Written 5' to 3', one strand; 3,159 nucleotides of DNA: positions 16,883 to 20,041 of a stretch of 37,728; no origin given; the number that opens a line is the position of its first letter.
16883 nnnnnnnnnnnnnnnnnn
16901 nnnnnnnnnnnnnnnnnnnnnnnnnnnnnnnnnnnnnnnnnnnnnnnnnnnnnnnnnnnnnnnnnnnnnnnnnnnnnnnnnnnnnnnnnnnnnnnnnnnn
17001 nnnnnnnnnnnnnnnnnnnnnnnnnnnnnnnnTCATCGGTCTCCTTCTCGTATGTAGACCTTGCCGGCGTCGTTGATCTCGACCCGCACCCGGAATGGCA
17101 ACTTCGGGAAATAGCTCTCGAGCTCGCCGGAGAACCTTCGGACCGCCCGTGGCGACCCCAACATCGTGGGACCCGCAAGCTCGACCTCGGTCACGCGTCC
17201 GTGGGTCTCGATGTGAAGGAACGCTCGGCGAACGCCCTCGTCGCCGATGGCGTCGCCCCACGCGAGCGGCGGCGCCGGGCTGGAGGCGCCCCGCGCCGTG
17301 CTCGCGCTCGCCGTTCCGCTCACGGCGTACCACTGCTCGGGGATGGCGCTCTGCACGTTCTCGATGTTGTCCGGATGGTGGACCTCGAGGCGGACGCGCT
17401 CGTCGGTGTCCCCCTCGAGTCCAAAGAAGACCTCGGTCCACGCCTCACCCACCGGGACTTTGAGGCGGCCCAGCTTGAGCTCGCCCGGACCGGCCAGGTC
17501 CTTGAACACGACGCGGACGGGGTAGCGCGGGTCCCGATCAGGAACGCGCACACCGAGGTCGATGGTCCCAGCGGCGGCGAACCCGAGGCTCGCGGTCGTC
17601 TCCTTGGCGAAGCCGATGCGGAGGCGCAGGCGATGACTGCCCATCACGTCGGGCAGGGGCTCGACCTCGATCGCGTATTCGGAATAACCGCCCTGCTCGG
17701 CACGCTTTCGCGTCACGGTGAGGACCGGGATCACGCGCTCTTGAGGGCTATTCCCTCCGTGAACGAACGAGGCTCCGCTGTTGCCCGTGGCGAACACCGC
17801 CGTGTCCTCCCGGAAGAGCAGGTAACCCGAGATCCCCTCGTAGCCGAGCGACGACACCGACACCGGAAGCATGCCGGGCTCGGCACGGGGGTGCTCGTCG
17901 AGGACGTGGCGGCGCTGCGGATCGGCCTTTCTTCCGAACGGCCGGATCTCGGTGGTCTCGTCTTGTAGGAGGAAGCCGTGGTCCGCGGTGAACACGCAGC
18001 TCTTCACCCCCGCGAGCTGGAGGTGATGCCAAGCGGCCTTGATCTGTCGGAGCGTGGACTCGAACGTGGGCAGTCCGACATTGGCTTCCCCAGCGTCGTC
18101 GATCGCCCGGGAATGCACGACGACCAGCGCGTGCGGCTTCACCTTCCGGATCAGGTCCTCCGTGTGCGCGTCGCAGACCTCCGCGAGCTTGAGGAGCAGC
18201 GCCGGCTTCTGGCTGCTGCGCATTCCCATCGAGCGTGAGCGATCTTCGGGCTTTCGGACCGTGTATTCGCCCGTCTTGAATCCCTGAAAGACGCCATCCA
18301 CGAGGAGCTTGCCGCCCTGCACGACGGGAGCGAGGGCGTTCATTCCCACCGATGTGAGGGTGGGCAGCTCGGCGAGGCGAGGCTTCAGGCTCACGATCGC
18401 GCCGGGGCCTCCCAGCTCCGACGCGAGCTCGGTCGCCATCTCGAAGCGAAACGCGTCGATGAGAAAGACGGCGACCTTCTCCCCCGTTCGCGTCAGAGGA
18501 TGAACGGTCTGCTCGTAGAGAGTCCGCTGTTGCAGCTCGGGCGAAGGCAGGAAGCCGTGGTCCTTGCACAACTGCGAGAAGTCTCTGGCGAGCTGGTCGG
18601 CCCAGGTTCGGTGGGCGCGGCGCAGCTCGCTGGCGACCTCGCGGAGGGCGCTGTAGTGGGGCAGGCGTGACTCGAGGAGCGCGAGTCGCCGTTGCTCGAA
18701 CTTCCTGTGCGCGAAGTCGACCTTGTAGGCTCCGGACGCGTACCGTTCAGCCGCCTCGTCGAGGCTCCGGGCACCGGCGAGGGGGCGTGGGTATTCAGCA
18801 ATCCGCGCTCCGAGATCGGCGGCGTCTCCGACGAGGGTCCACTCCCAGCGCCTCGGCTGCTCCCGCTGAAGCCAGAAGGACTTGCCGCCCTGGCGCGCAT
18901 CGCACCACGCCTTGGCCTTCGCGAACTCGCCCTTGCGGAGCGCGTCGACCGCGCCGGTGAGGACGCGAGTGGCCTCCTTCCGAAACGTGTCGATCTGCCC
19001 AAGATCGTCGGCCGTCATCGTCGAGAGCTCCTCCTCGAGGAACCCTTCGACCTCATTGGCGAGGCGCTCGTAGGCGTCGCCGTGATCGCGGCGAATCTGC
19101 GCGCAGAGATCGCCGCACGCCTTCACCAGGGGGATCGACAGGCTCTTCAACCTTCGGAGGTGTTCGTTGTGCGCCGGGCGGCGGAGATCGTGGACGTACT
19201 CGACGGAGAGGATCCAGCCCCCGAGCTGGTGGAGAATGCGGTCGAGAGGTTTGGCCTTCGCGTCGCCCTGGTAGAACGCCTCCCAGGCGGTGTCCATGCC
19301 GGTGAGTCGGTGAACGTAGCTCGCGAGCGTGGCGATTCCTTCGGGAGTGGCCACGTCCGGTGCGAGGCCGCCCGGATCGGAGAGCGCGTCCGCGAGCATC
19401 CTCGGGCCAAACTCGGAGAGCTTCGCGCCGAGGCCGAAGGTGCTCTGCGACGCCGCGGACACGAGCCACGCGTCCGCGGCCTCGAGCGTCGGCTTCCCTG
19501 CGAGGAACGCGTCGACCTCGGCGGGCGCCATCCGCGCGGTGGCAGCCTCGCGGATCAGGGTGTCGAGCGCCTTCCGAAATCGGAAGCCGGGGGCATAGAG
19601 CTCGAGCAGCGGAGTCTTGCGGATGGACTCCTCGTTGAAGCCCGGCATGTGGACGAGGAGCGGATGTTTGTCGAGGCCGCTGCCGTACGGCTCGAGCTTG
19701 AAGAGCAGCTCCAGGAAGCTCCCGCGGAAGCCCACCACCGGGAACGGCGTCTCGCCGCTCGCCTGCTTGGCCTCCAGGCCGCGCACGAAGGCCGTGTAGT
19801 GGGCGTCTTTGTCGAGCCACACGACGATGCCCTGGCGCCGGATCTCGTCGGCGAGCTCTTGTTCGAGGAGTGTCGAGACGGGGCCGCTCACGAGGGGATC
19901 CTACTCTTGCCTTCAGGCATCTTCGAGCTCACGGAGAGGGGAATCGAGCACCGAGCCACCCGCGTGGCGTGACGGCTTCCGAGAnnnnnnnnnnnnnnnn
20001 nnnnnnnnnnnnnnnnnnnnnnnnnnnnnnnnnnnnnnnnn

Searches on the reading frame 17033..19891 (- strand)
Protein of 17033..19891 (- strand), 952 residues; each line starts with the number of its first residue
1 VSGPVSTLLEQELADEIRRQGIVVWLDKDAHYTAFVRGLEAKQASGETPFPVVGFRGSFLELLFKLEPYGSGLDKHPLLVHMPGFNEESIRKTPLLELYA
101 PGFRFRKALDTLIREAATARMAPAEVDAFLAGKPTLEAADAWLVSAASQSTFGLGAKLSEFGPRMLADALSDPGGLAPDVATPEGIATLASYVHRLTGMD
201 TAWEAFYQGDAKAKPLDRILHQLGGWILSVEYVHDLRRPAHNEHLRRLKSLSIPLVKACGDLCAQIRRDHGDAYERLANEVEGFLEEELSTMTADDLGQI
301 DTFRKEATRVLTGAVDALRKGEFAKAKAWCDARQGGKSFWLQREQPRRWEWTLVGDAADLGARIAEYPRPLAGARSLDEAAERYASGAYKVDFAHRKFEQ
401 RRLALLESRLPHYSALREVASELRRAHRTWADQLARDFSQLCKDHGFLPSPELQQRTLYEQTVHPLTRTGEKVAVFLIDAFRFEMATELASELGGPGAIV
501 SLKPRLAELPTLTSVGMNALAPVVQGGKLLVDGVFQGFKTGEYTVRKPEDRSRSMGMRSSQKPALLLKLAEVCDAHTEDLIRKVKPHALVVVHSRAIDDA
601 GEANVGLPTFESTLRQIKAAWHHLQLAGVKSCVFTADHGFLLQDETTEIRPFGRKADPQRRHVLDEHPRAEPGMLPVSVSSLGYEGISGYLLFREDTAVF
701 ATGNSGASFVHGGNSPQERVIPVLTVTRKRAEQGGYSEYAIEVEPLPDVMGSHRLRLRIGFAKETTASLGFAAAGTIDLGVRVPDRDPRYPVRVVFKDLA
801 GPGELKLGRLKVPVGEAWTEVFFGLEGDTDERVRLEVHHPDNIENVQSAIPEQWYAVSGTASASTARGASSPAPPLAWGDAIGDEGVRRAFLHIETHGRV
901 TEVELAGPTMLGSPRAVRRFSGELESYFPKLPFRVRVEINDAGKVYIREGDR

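Call 5: search_protein_families(library=pfam, proteins=[window:17033-19891:-], max_evalue=0.01)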
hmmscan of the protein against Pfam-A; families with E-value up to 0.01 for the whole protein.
window:17033-19891:- (952 aa): 1 family
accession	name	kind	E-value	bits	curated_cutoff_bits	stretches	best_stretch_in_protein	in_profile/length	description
PF08665.17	PglZ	-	4.5e-14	53.3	25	1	471-645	1-177/179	PglZ domain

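Call 6: search_protein_families(library=padloc, proteins=[window:17033-19891:-], max_evalue=0.01)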
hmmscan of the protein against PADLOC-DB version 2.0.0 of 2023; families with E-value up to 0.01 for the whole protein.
window:17033-19891:- (952 aa): 13 families
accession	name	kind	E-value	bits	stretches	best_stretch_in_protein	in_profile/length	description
PDLC02548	PglZ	-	0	1100.5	1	3-952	7-960/961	PglZ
PDLC02561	PglZ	-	9.5e-53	177.5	1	9-742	7-731/840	PglZ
PDLC02559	PglZ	-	2.2e-51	173.1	1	4-754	3-762/860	PglZ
PDLC02564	PglZ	-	1.3e-42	144.3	1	233-739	226-737/855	PglZ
PDLC02547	PglZ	-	3.1e-38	129.5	1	268-746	264-747/855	PglZ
PDLC02563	PglZ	-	1e-22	78.3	1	374-729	361-714/831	PglZ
PDLC02566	PglZ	-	1.3e-19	67.9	2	362-642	348-599/774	PglZ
PDLC02551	PglZ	-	7.9e-11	38.8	1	379-729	365-730/856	PglZ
PDLC02553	PglZ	-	1.1e-09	35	1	455-734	464-754/868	PglZ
PDLC02557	PglZ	-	1.1e-08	31.9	1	454-728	431-711/834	PglZ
PDLC02562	PglZ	-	1.7e-06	24.7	1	468-728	468-729/730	PglZ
PDLC02545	PglZ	-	9.3e-05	19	1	591-729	498-638/750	PglZ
PDLC02565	PglZ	-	0.00055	16.4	1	370-734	388-741/910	PglZ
